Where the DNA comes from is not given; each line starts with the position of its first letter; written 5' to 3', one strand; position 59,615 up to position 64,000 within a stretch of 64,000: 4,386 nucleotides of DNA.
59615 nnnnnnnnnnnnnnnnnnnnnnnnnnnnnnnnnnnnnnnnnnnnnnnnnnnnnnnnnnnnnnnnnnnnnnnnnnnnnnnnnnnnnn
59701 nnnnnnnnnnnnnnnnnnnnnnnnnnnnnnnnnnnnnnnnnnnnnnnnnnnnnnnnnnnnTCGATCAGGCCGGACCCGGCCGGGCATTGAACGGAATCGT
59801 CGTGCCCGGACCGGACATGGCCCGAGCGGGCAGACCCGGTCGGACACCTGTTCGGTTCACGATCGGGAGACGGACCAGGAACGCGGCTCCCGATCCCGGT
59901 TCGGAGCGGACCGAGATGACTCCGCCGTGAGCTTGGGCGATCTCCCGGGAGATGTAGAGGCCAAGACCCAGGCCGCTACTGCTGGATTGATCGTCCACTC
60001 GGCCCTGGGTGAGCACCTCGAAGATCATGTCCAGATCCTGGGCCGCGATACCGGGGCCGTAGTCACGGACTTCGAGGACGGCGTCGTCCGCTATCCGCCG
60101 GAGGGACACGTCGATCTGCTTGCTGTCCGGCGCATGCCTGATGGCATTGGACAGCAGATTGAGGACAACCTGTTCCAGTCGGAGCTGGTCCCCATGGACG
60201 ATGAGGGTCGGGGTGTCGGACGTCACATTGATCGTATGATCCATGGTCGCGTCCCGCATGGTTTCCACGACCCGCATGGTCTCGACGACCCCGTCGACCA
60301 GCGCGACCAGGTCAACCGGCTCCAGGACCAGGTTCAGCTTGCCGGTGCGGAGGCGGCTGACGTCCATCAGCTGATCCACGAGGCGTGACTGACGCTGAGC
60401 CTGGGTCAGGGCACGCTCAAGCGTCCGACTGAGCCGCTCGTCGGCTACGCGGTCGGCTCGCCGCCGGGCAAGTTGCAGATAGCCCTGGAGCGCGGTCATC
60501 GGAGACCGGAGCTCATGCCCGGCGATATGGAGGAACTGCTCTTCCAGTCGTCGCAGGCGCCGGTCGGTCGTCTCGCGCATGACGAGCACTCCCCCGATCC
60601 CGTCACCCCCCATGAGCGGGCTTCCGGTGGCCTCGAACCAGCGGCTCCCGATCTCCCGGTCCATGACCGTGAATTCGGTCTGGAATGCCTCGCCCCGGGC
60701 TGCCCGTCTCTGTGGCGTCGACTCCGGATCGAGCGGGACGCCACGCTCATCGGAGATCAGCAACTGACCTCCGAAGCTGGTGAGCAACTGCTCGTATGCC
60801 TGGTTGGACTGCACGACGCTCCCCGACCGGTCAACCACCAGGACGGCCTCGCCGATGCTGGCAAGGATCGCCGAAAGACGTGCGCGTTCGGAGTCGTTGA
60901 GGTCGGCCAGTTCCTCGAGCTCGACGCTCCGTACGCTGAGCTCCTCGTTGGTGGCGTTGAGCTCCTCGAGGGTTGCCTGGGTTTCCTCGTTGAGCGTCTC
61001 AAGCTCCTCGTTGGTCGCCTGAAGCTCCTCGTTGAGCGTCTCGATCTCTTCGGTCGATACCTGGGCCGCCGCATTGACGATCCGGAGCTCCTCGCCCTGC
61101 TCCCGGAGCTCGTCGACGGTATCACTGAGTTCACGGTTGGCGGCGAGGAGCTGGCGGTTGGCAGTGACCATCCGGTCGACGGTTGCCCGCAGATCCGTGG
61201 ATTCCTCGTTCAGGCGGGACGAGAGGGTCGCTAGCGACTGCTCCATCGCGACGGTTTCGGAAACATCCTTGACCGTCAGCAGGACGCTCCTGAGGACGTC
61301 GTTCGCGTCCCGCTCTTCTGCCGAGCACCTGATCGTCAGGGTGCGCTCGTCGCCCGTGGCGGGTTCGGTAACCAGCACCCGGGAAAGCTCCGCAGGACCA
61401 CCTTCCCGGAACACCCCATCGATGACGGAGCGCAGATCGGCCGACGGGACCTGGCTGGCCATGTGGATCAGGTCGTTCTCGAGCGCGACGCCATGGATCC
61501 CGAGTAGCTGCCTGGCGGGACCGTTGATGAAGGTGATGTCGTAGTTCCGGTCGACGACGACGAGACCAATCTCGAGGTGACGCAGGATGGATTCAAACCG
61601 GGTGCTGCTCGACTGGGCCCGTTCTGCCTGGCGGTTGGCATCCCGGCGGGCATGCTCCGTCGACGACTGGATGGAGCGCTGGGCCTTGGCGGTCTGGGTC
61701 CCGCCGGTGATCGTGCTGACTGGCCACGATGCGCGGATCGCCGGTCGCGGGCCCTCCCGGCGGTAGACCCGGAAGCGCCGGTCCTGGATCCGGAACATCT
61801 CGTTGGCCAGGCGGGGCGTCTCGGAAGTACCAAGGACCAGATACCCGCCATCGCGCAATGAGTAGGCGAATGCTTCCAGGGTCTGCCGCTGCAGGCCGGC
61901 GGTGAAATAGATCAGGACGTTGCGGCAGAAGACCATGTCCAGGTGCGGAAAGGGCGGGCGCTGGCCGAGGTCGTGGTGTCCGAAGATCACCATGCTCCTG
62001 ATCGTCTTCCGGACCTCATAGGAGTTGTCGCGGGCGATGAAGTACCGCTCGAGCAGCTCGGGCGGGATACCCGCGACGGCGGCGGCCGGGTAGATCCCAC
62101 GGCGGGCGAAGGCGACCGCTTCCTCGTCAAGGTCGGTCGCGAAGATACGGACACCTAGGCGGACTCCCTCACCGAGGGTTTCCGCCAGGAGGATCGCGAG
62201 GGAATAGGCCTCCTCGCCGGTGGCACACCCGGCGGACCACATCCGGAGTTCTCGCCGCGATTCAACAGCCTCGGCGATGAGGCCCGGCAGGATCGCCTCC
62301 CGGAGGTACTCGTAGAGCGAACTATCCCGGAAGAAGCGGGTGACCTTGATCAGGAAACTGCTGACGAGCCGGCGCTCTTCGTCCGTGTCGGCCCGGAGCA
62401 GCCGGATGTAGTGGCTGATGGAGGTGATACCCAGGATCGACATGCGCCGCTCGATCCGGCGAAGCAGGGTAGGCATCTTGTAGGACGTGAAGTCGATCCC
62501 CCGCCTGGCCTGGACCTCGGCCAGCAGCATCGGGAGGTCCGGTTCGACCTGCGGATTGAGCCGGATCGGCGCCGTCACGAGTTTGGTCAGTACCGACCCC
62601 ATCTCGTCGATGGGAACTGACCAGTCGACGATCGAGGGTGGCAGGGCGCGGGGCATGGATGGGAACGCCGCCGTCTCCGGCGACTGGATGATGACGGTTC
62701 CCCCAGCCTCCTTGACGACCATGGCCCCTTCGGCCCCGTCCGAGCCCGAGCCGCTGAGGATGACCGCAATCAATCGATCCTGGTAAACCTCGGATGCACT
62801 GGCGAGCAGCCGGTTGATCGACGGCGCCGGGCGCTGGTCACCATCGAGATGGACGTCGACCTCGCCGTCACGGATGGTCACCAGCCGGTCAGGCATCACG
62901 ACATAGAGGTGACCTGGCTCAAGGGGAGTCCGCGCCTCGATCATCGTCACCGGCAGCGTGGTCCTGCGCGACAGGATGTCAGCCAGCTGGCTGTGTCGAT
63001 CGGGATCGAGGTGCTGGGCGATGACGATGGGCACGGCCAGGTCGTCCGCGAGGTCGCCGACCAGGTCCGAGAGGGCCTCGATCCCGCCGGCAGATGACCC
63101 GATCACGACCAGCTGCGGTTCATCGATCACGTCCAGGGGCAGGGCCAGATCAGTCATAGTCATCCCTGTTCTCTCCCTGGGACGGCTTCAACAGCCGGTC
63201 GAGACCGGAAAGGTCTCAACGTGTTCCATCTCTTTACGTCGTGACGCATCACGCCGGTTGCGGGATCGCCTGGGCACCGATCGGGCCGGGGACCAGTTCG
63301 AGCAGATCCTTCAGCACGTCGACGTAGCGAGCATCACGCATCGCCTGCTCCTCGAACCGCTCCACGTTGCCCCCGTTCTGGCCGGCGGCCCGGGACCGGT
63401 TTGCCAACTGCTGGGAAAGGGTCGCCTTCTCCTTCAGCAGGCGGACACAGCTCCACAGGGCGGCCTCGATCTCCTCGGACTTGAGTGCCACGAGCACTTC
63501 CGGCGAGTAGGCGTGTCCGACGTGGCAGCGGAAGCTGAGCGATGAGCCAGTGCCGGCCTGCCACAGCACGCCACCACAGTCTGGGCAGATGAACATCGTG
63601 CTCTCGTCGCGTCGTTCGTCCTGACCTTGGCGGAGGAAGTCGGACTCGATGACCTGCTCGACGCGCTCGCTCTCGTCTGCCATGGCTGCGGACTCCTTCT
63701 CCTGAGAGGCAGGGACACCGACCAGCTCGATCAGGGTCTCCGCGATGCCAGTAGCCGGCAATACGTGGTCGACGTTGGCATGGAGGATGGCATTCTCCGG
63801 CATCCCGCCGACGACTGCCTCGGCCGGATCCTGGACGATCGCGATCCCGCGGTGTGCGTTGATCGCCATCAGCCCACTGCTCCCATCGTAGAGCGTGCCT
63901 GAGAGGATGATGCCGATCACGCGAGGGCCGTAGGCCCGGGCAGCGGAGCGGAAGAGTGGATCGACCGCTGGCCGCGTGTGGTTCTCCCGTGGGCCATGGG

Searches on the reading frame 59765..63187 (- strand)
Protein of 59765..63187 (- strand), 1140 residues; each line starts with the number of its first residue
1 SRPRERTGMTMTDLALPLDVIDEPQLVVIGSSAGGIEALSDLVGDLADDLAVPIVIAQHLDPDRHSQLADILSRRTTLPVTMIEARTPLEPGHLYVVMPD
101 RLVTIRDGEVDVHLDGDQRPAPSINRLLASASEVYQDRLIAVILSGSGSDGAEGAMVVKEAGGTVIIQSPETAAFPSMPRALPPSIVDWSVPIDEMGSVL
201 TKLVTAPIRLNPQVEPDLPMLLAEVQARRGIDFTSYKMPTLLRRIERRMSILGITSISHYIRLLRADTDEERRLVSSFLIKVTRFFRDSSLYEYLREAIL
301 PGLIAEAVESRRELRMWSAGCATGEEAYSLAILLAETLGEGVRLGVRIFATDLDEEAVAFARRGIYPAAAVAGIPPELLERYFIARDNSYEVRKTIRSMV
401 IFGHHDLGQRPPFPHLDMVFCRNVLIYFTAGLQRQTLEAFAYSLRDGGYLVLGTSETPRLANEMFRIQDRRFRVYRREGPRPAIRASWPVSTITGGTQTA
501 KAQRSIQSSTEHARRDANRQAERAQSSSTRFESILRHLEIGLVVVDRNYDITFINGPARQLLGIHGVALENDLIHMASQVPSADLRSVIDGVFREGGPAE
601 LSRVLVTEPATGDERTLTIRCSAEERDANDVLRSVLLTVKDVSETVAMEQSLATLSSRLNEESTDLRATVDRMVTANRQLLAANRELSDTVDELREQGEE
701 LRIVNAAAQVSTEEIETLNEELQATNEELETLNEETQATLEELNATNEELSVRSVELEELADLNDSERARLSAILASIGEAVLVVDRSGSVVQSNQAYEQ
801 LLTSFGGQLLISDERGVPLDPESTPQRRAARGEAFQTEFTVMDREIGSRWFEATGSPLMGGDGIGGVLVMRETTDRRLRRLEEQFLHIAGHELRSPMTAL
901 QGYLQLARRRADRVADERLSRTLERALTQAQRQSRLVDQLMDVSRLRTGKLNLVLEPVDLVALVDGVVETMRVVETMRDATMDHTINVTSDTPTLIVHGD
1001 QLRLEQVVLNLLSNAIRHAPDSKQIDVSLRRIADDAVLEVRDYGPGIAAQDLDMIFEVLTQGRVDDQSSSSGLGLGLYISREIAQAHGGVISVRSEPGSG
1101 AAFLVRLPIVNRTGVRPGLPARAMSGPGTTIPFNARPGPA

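Call 54: search_protein_families(library=pfam, proteins=[window:59765-63187:-], max_evalue=0.00001)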
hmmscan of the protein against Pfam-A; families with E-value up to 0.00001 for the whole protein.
window:59765-63187:- (1140 aa): 8 families
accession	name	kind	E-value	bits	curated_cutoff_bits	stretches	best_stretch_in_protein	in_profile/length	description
PF01739.24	CheR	-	2.7e-56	190.6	27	1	282-467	2-188/195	CheR methyltransferase, SAM binding domain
PF01339.22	CheB_methylest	-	2e-47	161.6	24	1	27-198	1-172/174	CheB methylesterase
PF02518.31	HATPase_c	-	8.1e-29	100.7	26.4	1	999-1109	1-109/111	Histidine kinase-, DNA gyrase B-, and HSP90-like ATPase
PF03705.20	CheR_N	-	7.6e-15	54.8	27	1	220-267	5-52/53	CheR methyltransferase, all-alpha domain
PF00512.31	HisKA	-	2.4e-13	50.3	26.9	1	883-949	3-66/66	His Kinase A (phospho-acceptor) domain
PF00989.32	PAS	-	3.8e-10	40.2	22.6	0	770-869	2-108/113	PAS fold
PF08448.16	PAS_4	-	6.7e-10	39.6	23.1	1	776-877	2-109/110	PAS fold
PF13188.13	PAS_8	-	6.6e-09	35.8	21.8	0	530-571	2-45/65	PAS domain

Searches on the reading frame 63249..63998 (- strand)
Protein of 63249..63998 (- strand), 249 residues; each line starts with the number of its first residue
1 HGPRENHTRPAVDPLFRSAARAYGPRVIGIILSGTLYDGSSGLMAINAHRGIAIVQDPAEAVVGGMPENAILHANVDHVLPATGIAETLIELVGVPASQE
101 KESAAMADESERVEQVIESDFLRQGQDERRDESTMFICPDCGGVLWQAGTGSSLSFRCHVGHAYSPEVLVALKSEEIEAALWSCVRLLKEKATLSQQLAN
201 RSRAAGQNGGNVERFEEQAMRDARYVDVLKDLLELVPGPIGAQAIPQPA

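Call 54: search_protein_families(library=pfam, proteins=[window:63249-63998:-], max_evalue=0.00001)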
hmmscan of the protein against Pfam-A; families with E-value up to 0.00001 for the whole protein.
window:63249-63998:- (249 aa): 1 family
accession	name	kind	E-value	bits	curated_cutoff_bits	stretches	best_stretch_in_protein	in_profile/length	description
PF01339.22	CheB_methylest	-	5e-26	91.9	24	1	5-89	89-174/174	CheB methylesterase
